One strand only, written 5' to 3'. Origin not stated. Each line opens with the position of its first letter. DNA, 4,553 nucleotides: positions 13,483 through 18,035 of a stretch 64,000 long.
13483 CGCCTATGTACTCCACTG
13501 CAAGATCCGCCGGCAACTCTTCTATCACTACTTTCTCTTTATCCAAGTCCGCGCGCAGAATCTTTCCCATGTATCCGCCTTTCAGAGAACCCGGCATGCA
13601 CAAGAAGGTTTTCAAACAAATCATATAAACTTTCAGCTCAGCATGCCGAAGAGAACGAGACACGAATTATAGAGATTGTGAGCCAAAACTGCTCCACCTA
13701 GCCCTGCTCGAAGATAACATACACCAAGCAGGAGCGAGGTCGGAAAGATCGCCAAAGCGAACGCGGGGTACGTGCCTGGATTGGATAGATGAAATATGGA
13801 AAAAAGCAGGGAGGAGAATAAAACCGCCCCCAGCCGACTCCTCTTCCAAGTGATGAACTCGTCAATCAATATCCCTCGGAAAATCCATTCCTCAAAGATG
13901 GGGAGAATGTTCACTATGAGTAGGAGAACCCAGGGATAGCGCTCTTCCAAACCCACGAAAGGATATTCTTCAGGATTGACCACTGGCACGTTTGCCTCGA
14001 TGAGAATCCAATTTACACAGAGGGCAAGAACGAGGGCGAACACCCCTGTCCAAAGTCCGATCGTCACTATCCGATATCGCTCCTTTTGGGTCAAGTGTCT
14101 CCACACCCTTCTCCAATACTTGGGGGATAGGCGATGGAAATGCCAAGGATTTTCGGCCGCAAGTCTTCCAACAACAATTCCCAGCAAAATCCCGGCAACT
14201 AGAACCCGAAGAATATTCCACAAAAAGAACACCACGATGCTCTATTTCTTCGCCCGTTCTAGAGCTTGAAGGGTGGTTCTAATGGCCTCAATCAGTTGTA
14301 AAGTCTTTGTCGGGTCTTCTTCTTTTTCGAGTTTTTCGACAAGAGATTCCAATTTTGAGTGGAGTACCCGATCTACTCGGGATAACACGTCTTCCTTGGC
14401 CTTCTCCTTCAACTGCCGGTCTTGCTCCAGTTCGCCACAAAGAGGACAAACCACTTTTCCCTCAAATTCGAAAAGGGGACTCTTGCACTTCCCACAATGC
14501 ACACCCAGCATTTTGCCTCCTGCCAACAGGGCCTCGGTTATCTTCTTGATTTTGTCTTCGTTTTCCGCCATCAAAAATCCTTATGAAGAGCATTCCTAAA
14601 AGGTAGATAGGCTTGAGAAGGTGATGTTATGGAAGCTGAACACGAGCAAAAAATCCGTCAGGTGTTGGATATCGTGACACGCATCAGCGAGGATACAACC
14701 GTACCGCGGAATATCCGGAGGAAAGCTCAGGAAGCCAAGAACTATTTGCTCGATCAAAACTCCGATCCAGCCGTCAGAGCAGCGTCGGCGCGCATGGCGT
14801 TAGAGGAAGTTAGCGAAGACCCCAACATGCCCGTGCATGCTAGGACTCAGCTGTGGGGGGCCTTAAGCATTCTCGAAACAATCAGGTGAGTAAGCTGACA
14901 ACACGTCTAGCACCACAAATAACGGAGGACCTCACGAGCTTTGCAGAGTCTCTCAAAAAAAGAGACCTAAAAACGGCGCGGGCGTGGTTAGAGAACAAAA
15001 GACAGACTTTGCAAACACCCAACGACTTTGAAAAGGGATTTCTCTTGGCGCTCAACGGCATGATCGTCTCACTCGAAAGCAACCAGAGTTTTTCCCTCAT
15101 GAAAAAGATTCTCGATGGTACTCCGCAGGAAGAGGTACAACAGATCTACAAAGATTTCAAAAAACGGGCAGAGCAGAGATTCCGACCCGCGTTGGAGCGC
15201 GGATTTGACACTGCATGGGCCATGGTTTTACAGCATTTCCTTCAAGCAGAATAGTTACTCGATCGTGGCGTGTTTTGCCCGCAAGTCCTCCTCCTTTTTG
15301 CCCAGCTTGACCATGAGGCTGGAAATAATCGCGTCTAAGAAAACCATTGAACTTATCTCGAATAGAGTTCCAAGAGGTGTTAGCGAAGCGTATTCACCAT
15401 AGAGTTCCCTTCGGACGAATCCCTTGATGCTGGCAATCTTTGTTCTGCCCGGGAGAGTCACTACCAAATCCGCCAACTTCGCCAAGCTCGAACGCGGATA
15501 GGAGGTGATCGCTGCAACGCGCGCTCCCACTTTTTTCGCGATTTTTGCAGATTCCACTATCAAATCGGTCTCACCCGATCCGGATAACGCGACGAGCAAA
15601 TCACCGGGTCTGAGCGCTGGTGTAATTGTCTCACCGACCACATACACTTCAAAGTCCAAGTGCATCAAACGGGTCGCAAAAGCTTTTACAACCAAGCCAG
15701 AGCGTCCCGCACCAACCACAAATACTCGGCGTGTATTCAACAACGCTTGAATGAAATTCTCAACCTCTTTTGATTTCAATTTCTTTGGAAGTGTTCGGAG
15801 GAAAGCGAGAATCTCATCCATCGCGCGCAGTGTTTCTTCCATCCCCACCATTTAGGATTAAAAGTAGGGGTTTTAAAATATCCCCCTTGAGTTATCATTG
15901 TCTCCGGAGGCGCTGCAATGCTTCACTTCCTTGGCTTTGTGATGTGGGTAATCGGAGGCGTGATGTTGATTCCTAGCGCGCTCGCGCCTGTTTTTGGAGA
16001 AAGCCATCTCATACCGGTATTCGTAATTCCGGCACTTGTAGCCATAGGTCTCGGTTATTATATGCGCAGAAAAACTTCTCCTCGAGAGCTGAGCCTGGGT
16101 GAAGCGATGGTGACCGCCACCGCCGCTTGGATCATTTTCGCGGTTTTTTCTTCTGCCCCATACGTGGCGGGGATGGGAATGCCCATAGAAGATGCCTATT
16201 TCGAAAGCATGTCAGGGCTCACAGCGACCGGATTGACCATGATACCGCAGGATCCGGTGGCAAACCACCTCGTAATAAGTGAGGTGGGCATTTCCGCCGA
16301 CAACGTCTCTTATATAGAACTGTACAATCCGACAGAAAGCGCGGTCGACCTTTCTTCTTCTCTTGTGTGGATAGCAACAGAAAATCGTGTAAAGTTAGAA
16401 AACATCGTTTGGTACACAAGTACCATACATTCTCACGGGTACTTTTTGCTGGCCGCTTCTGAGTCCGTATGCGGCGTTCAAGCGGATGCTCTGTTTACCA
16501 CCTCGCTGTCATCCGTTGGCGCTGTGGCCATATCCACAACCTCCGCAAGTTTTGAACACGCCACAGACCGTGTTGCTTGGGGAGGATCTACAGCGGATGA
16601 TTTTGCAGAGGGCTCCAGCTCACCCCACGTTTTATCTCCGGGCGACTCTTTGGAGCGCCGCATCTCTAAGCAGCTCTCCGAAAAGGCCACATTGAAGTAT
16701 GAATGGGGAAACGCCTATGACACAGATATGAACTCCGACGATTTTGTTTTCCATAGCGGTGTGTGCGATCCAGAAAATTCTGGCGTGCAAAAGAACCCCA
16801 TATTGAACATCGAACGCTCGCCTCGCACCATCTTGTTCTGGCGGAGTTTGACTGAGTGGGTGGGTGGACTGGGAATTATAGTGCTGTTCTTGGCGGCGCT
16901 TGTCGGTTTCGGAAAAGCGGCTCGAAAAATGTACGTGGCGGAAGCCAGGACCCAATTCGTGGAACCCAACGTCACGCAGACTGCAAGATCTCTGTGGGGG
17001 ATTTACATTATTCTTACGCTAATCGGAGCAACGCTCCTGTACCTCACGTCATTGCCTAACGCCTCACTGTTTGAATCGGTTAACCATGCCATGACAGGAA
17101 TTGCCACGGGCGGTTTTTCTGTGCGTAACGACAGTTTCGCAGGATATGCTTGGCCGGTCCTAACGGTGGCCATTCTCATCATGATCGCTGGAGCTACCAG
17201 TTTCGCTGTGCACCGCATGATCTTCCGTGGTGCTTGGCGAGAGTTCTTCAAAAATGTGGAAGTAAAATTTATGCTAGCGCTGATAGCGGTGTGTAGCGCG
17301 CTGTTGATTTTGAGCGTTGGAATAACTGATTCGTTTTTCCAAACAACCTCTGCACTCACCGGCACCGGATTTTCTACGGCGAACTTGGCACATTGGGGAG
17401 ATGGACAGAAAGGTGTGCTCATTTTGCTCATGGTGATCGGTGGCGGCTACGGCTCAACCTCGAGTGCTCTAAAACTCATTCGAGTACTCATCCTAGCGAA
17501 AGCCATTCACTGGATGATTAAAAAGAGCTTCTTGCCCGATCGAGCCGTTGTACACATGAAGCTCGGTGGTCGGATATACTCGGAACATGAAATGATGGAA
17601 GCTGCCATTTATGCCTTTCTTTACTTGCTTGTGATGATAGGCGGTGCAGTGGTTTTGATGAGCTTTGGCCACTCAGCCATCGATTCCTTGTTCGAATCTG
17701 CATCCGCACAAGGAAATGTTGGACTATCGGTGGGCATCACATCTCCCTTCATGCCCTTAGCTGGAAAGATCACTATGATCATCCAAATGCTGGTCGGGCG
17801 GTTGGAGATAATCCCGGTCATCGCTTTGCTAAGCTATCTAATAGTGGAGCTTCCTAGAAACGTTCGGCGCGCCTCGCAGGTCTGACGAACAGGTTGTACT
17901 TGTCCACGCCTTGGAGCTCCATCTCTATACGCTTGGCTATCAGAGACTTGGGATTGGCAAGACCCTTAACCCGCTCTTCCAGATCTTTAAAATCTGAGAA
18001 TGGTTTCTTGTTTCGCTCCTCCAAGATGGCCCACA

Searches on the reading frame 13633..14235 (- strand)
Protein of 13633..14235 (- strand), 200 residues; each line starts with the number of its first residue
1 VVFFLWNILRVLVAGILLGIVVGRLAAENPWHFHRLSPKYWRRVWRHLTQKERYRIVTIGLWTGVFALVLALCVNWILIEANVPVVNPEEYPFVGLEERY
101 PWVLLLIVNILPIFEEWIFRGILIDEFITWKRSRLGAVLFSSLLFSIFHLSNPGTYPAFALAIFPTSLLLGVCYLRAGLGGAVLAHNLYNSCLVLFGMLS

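Call 76: search_protein_families(library=pfam, proteins=[window:13633-14235:-], max_evalue=1e-8)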
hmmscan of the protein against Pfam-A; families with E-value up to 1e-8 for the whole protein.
window:13633-14235:- (200 aa): 1 family
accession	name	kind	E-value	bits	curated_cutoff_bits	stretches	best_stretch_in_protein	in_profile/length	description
PF02517.21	Rce1-like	-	3e-17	63.1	22.4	1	101-191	5-92/93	Type II CAAX prenyl endopeptidase Rce1-like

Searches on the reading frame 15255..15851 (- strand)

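Call 76: search_protein_families(library=pfam, proteins=[window:15255-15851:-], max_evalue=1e-8)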
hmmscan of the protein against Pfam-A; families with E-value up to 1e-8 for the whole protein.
window:15255-15851:- (198 aa): 2 families
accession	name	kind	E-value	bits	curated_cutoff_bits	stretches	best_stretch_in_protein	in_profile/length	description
PF01380.27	SIS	-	4.7e-17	62.5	25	1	37-145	2-118/131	SIS domain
PF13580.11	SIS_2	-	1.5e-10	41.7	27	0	80-117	101-138/138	SIS domain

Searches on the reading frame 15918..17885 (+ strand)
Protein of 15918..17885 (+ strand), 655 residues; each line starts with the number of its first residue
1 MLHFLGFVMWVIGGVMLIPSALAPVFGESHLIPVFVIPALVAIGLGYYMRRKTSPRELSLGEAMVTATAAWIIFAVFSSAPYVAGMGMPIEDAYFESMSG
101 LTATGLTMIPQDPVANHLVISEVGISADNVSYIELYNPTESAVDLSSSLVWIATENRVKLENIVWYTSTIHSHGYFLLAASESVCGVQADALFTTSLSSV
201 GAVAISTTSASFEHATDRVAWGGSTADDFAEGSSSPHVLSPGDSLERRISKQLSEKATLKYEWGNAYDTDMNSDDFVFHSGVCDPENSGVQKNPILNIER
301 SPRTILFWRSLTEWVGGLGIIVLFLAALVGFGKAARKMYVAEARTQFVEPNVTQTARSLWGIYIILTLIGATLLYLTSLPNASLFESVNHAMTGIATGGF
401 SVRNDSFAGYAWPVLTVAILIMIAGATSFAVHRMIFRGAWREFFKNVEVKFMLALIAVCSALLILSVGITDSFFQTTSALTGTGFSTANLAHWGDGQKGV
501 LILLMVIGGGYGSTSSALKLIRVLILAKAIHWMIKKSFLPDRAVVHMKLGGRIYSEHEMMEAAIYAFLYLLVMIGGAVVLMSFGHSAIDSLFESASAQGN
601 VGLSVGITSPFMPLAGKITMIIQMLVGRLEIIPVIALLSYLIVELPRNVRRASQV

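Call 76: search_protein_families(library=pfam, proteins=[window:15918-17885:+], max_evalue=1e-8)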
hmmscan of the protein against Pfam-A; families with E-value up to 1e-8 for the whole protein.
window:15918-17885:+ (655 aa): 1 family
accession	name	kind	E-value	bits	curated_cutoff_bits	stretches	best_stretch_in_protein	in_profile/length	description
PF02386.22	TrkH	-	2.2e-53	181.9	27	2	469-638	316-490/502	Cation transport protein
